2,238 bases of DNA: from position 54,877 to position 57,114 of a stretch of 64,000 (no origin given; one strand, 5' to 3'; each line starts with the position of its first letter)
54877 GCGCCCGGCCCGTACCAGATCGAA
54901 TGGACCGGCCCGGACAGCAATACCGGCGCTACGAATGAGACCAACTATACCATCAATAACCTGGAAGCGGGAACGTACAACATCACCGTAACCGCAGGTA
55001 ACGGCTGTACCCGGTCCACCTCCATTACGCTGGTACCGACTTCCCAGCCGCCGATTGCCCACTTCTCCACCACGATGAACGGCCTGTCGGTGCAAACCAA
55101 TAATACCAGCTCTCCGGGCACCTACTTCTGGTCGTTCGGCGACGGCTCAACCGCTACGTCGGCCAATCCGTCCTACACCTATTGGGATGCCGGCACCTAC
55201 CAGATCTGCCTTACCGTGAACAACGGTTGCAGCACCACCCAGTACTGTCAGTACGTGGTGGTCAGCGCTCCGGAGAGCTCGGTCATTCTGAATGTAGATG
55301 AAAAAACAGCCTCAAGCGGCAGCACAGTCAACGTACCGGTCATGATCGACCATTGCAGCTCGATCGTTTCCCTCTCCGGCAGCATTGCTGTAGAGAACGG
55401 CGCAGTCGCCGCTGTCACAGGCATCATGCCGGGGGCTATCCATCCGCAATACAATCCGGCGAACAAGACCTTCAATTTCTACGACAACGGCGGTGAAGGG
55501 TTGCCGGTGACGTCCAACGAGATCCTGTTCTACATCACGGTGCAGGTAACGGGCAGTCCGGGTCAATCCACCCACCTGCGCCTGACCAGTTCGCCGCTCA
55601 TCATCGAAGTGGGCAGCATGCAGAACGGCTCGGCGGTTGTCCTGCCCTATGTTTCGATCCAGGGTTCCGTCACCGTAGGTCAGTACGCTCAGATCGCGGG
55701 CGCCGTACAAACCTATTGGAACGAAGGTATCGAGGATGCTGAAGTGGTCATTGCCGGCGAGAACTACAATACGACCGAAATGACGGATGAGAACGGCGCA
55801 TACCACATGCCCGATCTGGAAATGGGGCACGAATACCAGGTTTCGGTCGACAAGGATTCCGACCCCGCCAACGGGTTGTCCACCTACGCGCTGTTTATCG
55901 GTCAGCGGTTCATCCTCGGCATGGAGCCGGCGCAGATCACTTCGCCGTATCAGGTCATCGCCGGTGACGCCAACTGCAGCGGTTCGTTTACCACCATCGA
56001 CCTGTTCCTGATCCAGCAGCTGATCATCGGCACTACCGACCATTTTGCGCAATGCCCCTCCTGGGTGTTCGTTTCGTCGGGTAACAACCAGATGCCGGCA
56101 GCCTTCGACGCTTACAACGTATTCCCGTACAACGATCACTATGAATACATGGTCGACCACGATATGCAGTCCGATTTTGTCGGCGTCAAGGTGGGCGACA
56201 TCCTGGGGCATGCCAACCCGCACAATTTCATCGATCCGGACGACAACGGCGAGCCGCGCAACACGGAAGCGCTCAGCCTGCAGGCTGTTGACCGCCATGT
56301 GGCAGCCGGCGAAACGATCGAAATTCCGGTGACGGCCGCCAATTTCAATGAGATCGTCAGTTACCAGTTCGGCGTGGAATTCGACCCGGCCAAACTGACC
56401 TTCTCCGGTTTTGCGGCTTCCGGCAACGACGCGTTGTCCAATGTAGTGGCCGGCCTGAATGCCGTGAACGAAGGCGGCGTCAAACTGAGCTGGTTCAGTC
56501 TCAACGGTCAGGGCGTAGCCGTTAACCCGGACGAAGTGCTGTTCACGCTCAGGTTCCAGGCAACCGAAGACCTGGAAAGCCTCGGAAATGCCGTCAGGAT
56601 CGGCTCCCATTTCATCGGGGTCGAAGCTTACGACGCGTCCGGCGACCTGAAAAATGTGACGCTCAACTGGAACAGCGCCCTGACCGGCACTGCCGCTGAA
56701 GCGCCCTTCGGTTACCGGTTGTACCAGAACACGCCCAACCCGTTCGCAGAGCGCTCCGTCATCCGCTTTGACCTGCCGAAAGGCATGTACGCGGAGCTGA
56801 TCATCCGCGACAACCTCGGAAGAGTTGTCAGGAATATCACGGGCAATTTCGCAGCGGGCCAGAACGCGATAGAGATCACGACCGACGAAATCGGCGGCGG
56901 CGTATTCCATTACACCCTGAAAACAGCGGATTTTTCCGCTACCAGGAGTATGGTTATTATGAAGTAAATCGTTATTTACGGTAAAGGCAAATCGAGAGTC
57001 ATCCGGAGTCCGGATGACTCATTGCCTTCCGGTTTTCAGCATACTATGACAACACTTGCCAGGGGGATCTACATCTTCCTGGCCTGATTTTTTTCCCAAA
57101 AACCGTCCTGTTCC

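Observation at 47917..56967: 3016-aa T9SS cargo combining four Kazal modules, 20 SprB repeats, and both cohesin-like and dockerin-like modules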

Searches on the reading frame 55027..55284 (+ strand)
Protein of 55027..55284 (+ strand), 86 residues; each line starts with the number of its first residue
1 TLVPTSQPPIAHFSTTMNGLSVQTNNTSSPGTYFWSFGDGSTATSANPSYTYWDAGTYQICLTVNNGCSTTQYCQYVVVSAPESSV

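Call 7: search_protein_families(library=pfam, proteins=[window:55027-55284:+], max_evalue=1)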
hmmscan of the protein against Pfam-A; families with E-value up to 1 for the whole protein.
seq(86 aa): 2 families
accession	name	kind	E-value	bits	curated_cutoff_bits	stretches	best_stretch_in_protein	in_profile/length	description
PF18911.6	PKD_4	-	9.1e-16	58.1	27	1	21-76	25-80/85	PKD domain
PF00801.26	PKD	-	4.7e-09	36.6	23.5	1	19-71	14-72/80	PKD domain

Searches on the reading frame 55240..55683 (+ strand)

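Call 7: search_protein_families(library=pfam, proteins=[window:55240-55683:+], max_evalue=1)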
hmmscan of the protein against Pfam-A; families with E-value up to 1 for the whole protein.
seq(148 aa): 1 family
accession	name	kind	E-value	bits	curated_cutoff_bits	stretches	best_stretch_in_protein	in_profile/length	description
PF00963.24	Cohesin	-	0.0022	18.6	24.1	1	17-131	3-129/139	Cohesin domain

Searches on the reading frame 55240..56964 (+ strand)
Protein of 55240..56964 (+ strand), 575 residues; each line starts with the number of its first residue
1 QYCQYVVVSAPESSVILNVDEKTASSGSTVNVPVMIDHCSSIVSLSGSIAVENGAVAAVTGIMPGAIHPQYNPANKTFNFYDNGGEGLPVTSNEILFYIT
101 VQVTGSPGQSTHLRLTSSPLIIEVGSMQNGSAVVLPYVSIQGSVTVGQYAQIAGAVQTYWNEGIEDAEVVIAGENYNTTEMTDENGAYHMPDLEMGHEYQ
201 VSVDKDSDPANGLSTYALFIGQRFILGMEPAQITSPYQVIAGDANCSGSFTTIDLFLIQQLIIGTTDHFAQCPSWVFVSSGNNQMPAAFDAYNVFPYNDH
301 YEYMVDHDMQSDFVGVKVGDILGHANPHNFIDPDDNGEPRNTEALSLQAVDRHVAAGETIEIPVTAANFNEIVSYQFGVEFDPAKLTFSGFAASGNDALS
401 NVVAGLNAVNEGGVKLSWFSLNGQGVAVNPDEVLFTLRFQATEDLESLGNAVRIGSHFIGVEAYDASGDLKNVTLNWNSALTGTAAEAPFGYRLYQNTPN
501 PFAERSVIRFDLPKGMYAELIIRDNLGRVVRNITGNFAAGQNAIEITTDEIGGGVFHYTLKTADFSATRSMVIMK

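Call 15: search_solved_structures(query=window:55240-56964:+, max_evalue=10, show_alignments=3)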
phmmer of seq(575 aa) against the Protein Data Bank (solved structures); distinct sequences matched with E-value up to 10: 0.

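Call 26: search_protein_families(library=pfam, alignment_id=A2, max_evalue=0.01)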
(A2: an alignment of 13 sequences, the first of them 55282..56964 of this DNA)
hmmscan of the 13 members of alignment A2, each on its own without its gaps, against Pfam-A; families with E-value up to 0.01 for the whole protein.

A. member 1, window:55282-56964:+ (561 aa): 4 families
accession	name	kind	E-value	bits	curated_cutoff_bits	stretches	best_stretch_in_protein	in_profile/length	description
PF00963.24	Cohesin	-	1.8e-14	54.5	24.1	1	332-436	4-110/139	Cohesin domain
PF13620.12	CarboxypepD_reg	-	0.00035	21.3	32.3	1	137-191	1-56/82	Carboxypeptidase regulatory-like domain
PF17210.9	SdrD_B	-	0.00066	20.3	29.7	1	143-194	17-69/112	SdrD B-like domain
PF25262.1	DUF7862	-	0.0038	17.7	27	1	141-189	19-67/85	Domain of unknown function (DUF7862)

B. families by the number of members that match (of 13 scanned): 7 families
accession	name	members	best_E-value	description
PF00963.24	Cohesin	12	1.8e-14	Cohesin domain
PF18962.6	Por_Secre_tail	12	1.1e-07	Secretion system C-terminal sorting domain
PF13620.12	CarboxypepD_reg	12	2.3e-06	Carboxypeptidase regulatory-like domain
PF13585.12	CHU_C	3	0.0035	CHU_C Type IX secretion signal domain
PF17210.9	SdrD_B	2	0.00066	SdrD B-like domain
PF13860.13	FlgD_ig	1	0.00051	FlgD Ig-like domain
PF25262.1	DUF7862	1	0.0038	Domain of unknown function (DUF7862)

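Call 27: search_solved_structures(query=A2, max_evalue=1, show_alignments=4)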
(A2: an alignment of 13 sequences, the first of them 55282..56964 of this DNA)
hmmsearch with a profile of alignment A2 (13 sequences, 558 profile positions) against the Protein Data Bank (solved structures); distinct sequences matched with E-value up to 1: 5.
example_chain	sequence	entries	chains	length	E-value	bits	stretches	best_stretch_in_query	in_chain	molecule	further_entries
2xdh_A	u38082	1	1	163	0.014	17.1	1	8-94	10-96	COHESIN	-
9mnq_H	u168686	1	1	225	0.052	15.2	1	343-412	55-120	RM10-30 Fab heavy chain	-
9c7v_B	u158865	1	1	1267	0.38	12.4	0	150-192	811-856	BOS complex subunit NOMO2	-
8glj_D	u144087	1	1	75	0.39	12.3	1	482-554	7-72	Por secretion system C-terminal sorting domain-containing protein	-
5g5d_A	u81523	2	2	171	0.51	11.9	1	328-371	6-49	CELLULOSOME ANCHORING PROTEIN COHESIN REGION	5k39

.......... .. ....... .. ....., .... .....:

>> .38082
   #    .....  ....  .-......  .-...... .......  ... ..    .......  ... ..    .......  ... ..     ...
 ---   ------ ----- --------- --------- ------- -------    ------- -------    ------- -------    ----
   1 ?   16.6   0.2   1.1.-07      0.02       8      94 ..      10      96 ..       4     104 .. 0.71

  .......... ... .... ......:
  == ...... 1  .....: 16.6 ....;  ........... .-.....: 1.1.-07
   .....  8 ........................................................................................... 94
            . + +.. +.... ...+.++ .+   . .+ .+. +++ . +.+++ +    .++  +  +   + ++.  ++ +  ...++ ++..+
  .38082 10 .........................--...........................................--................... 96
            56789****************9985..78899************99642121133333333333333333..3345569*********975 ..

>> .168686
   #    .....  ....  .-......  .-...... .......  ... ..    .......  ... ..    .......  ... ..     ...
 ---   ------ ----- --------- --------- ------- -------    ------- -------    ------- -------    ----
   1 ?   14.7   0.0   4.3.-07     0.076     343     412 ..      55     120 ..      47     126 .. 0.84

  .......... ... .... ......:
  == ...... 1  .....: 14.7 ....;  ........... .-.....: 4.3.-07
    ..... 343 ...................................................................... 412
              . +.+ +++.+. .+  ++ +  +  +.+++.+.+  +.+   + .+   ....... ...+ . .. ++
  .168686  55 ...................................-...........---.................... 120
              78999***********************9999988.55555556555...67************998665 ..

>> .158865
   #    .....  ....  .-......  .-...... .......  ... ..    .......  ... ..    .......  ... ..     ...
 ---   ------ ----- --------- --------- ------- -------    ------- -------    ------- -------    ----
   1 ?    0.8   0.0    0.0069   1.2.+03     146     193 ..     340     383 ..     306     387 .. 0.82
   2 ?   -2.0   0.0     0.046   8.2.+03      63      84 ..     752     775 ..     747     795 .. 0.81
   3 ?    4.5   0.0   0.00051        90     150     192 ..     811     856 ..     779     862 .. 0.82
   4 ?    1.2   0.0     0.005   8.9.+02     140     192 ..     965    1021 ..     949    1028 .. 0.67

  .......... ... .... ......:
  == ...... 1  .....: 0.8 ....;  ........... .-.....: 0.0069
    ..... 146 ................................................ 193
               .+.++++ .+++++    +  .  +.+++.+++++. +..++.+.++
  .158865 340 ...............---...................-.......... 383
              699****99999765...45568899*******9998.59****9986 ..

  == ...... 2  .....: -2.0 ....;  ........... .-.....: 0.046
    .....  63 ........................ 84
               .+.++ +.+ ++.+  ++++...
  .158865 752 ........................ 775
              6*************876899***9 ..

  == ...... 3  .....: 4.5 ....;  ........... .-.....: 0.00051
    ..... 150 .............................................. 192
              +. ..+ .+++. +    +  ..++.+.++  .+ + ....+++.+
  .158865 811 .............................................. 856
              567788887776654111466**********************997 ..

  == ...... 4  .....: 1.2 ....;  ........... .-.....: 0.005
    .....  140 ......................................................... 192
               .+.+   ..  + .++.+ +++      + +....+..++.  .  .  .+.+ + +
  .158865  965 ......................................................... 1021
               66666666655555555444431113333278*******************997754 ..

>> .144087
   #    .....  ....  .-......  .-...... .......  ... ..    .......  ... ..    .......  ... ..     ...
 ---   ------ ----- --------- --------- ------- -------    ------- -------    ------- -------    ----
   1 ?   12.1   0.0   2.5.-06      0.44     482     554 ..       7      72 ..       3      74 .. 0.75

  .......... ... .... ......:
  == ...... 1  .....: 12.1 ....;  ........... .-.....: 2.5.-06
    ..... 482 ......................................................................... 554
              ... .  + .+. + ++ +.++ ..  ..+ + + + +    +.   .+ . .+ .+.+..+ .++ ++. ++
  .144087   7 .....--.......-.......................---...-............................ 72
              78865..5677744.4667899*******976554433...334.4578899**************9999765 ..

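Call 28: find_homologous_proteins(query=window:55282-56964:+, max_evalue=0.00001)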
Query window:55282-56964:+ (561 aa): 20 proteins with E <= 0.00001 among 8000 candidates.
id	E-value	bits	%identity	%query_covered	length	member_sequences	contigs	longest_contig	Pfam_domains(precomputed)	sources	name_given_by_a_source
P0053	1.1e-160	554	45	100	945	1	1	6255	PF07495.20,PF00801.27,PF00963.25,PF27154.1,PF13620.13,PF06832.19,PF17210.10,PF18911.7,PF22352.3,PF18962.8,PF24421.2,PF13860.13,PF22904.4,PF19077.7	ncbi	ncbi:MAG: T9SS type A sorting domain-containing protein, partial [Bacteroidota bacterium]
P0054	1.3e-157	544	47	95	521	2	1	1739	PF00963.25,PF18962.8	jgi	jgi:hypothetical protein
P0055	1.0e-141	491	44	100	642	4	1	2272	PF00801.27,PF00963.25,PF18962.8,PF13620.13,PF18911.7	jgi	-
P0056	1.7e-140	487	43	100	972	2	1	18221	PF00801.27,PF13573.13,PF18962.8,PF24421.2,PF13620.13,PF06832.19,PF17210.10,PF18911.7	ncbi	-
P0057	1.9e-137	477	41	97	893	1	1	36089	PF00801.27,PF18962.8,PF13620.13,PF17210.10,PF18911.7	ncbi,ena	-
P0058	4.6e-133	463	41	100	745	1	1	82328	PF00801.27,PF00963.25,PF18962.8,PF18911.7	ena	-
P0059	1.3e-118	415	41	89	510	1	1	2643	PF00963.25,PF18962.8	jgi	jgi:hypothetical protein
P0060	1.8e-116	408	48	73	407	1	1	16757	PF00963.25,PF18962.8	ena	-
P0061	1.7e-115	405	41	88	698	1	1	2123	PF00801.27,PF18911.7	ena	-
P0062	2.7e-110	388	44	77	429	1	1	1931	PF18962.8,PF13620.13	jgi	jgi:hypothetical protein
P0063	1.4e-108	382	40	92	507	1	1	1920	PF00963.25,PF18962.8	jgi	-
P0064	3.0e-103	364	41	79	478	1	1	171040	PF00963.25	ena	-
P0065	2.6e-94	335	48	59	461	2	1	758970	PF00801.27,PF13620.13,PF18911.7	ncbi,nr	ncbi:MAG: PKD domain-containing protein [Saprospiraceae bacterium]|nr:PKD domain-containing protein 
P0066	2.8e-81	292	38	70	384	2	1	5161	PF18962.8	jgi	-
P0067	1.3e-48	184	32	78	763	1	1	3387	-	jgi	-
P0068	8.6e-41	158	27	85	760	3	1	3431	PF11617.14,PF00963.25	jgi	jgi:hypothetical protein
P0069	1.8e-27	114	29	76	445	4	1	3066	PF00404.25,PF18962.8,PF13620.13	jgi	jgi:hypothetical protein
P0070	2.3e-26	111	26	75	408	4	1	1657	PF00404.25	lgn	-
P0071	1.3e-22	98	30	77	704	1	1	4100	PF18962.8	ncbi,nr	ncbi:MAG: T9SS type A sorting domain-containing protein [Saprospiraceae bacterium]|nr:T9SS type A so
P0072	4.1e-7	47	24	31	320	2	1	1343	PF00963.25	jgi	jgi:hypothetical protein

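Call 29: search_protein_families(library=pfam, proteins=[P0069, P0070, P0067, P0068, P0071], max_evalue=0.01)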
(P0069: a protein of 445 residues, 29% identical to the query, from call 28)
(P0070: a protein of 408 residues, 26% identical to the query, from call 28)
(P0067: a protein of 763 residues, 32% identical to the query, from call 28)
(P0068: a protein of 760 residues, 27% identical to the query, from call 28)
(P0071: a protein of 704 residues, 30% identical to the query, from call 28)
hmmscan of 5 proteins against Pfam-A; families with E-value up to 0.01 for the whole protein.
P0069 (445 aa): 6 families
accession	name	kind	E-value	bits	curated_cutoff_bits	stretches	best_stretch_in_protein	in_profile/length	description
PF18962.6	Por_Secre_tail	-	4.2e-10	40.2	27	1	368-443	3-75/75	Secretion system C-terminal sorting domain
PF13620.12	CarboxypepD_reg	-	1.8e-09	38.3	32.3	1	48-108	2-63/82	Carboxypeptidase regulatory-like domain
PF00404.24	Dockerin_1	-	1.4e-06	28.8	22.9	1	111-159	10-57/57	Dockerin type I domain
PF17210.9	SdrD_B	-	0.00039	21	29.7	1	54-102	18-67/112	SdrD B-like domain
PF09430.16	EMC7_beta-sandw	-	0.0053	17.4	26.6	0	56-102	3-48/122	ER membrane protein complex subunit 7, beta-sandwich domain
PF17802.7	SpaA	-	0.006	17.1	23.1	0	74-101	33-60/91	Prealbumin-like fold domain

P0070 (408 aa): 3 families
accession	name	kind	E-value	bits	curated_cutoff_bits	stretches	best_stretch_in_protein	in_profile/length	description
PF00404.24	Dockerin_1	-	5e-07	30.3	22.9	1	66-114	10-57/57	Dockerin type I domain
PF13620.12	CarboxypepD_reg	-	2.6e-05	24.9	32.3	1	3-55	2-53/82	Carboxypeptidase regulatory-like domain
PF18962.6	Por_Secre_tail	-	0.003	18.2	27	0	331-403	3-72/75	Secretion system C-terminal sorting domain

P0067 (763 aa): 4 families
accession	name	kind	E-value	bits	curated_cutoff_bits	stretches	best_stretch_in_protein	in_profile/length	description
PF17210.9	SdrD_B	-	8.6e-05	23.1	29.7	1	367-408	20-63/112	SdrD B-like domain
PF13620.12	CarboxypepD_reg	-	0.00015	22.5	32.3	1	358-408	1-53/82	Carboxypeptidase regulatory-like domain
PF00404.24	Dockerin_1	-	0.0012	19.4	22.9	0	419-465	10-55/57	Dockerin type I domain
PF13715.12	CarbopepD_reg_2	-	0.0044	17.5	32.2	0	359-407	1-48/88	CarboxypepD_reg-like domain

P0068 (760 aa): 6 families
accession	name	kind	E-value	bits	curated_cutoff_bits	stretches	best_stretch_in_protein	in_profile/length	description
PF11617.13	Cu-binding_MopE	-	7.3e-39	132.1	27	4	60-89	1-30/30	Putative metal-binding motif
PF00963.24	Cohesin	-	1.6e-09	38.5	24.1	1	533-627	6-102/139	Cohesin domain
PF18962.6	Por_Secre_tail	-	0.00016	22.4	27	1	679-754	2-74/75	Secretion system C-terminal sorting domain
PF13715.12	CarbopepD_reg_2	-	0.002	18.6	32.2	1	348-390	1-44/88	CarboxypepD_reg-like domain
PF13620.12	CarboxypepD_reg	-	0.0026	18.5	32.3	1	348-395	2-52/82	Carboxypeptidase regulatory-like domain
PF00404.24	Dockerin_1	-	0.0041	17.7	22.9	1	407-455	10-57/57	Dockerin type I domain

P0071 (704 aa): 3 families
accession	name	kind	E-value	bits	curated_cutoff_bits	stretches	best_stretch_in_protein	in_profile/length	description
PF18962.6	Por_Secre_tail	-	1.8e-09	38.2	27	1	627-702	3-75/75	Secretion system C-terminal sorting domain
PF13620.12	CarboxypepD_reg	-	0.00028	21.6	32.3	1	311-365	1-61/82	Carboxypeptidase regulatory-like domain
PF00404.24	Dockerin_1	-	0.00099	19.7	22.9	1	396-419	1-24/57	Dockerin type I domain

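Call 80: find_encoding_contigs(protein=P0058, flank=10000, max_places=2)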
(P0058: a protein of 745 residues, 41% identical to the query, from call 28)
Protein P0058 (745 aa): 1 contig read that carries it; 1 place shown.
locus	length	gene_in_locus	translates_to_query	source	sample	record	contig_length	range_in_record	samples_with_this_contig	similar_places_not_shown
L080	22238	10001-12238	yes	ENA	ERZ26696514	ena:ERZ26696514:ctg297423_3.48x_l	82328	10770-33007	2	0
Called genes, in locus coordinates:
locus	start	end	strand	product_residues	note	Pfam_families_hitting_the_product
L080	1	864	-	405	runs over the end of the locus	PF00266:Aminotran_5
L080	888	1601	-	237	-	-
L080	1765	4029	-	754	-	PF02012:BNR (faint), PF15902:Sortilin-Vps10, PF13088:BNR_2 (faint), PF15902:Sortilin-Vps10 (weak)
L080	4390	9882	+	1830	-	PF00050:Kazal_1 (weak), PF07648:Kazal_2 (weak), PF13573:SprB (faint), PF00050:Kazal_1 (weak), PF17802:SpaA (faint), PF18962:Por_Secre_tail (faint), PF28587:DUF8441 (faint), PF07495:Y_Y_Y (faint), +10 more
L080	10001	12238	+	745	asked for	PF00801:PKD, PF18911:PKD_4, PF00963:Cohesin (faint), PF18962:Por_Secre_tail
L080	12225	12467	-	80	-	-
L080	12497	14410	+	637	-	PF00963:Cohesin (weak), PF13585:CHU_C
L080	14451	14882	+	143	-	-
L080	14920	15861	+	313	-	PF11751:PorP_SprF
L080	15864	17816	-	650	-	PF03169:OPT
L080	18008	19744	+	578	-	PF02433:FixO (faint), PF11845:Tll0287-like (faint), PF14522:Cytochrome_C7 (faint), PF00034:Cytochrom_C, PF13442:Cytochrome_CBB3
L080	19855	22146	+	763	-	PF13414:TPR_11, PF13424:TPR_12, PF13432:TPR_16 (weak), PF14559:TPR_19 (weak), PF00515:TPR_1 (weak), PF13181:TPR_8 (weak), PF13432:TPR_16 (weak), PF14559:TPR_19 (weak), +13 more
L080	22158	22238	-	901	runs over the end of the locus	PF00246:Peptidase_M14, PF14258:DUF4350 (faint)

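Call 81: find_encoding_contigs(protein=P0065, flank=10000, max_places=2)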
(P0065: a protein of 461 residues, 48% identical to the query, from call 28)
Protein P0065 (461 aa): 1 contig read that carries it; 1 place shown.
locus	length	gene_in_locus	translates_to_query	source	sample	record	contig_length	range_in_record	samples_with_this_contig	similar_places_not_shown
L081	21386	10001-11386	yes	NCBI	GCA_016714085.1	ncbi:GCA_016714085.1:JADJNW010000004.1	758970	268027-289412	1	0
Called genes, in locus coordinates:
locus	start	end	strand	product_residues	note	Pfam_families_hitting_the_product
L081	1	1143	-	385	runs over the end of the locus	PF00070:Pyr_redox (faint), PF00890:FAD_binding_2, PF01266:DAO, PF13450:NAD_binding_8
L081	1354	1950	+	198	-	PF24250:HVO_2718 (weak), PF01381:HTH_3, PF12844:HTH_19, PF13443:HTH_26, PF13560:HTH_31, PF07883:Cupin_2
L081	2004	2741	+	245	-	PF00702:Hydrolase, PF12710:HAD, PF13419:HAD_2, PF13242:Hydrolase_like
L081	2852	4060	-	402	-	PF00266:Aminotran_5, PF01053:Cys_Met_Meta_PP (weak)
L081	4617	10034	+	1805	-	PF09912:DUF2141 (faint), PF17210:SdrD_B (faint), PF13620:CarboxypepD_reg (faint), PF00050:Kazal_1 (weak), PF07648:Kazal_2 (weak), PF00050:Kazal_1 (weak), PF01835:MG2 (faint), PF04151:PPC, +23 more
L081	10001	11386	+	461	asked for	PF13620:CarboxypepD_reg (faint), PF00801:PKD (weak), PF18911:PKD_4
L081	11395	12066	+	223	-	PF00963:Cohesin, PF18962:Por_Secre_tail (weak)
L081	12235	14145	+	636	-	PF00963:Cohesin (weak), PF19081:Ig_7 (faint), PF13573:SprB (weak), PF13585:CHU_C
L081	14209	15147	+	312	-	PF11751:PorP_SprF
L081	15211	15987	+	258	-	PF06736:TMEM175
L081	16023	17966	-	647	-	PF02493:MORN (weak), PF00656:Peptidase_C14, PF01650:Peptidase_C13 (weak)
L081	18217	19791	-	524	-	PF02493:MORN, PF00656:Peptidase_C14, PF01650:Peptidase_C13 (weak)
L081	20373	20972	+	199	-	PF24391:HD-CE (weak)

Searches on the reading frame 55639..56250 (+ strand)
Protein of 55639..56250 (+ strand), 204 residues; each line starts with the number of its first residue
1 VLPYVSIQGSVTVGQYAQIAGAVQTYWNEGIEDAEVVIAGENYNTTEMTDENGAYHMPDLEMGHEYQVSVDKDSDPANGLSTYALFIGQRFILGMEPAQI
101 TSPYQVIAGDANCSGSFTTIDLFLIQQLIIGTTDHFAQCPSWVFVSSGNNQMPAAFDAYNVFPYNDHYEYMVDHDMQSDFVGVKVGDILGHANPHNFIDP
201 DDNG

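Call 7: search_protein_families(library=pfam, proteins=[window:55639-56250:+], max_evalue=1)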
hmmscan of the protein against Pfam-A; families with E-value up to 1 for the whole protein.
seq(204 aa): 7 families
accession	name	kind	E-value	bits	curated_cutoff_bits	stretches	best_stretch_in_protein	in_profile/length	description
PF13620.12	CarboxypepD_reg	-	0.00013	22.6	32.3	1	18-72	1-56/82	Carboxypeptidase regulatory-like domain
PF17210.9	SdrD_B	-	0.00033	21.3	29.7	1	24-75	17-69/112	SdrD B-like domain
PF25262.1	DUF7862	-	0.00085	19.8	27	1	22-70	19-67/85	Domain of unknown function (DUF7862)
PF13715.12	CarbopepD_reg_2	-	0.069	13.6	32.2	1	21-63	3-44/88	CarboxypepD_reg-like domain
PF21852.1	DUF6911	-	0.075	13.2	24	1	22-51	78-107/128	Family of unknown function (DUF6911)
PF22902.2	NOMO1-like_9th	-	0.1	12.9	27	1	32-72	14-57/75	BOS complex subunit NOMO1-like, beta sandwich domain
PF17802.7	SpaA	-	0.14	12.8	23.1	1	29-68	14-56/91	Prealbumin-like fold domain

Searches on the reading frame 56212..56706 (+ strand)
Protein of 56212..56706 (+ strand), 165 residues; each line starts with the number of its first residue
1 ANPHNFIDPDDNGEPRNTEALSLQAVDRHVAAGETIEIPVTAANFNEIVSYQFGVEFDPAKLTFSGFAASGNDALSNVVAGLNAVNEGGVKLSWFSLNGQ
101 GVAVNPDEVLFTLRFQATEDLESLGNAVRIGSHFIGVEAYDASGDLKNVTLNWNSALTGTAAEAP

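Call 7: search_protein_families(library=pfam, proteins=[window:56212-56706:+], max_evalue=1)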
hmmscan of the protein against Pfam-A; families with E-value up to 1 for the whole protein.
seq(165 aa): 2 families
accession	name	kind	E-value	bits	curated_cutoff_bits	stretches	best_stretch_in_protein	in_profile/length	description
PF00963.24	Cohesin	-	4.6e-12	46.7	24.1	1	22-127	4-111/139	Cohesin domain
PF08530.16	PepX_C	-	0.22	11.8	22.5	0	21-48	157-184/217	X-Pro dipeptidyl-peptidase C-terminal non-catalytic domain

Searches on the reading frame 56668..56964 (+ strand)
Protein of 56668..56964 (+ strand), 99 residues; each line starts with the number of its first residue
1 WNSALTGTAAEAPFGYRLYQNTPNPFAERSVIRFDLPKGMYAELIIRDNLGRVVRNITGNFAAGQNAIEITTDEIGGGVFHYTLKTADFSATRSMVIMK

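Call 7: search_protein_families(library=pfam, proteins=[window:56668-56964:+], max_evalue=1)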
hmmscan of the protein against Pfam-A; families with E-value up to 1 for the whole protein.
seq(99 aa): 1 family
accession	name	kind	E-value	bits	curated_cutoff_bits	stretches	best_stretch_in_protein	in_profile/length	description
PF18962.6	Por_Secre_tail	-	0.014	16.1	27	1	23-97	3-75/75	Secretion system C-terminal sorting domain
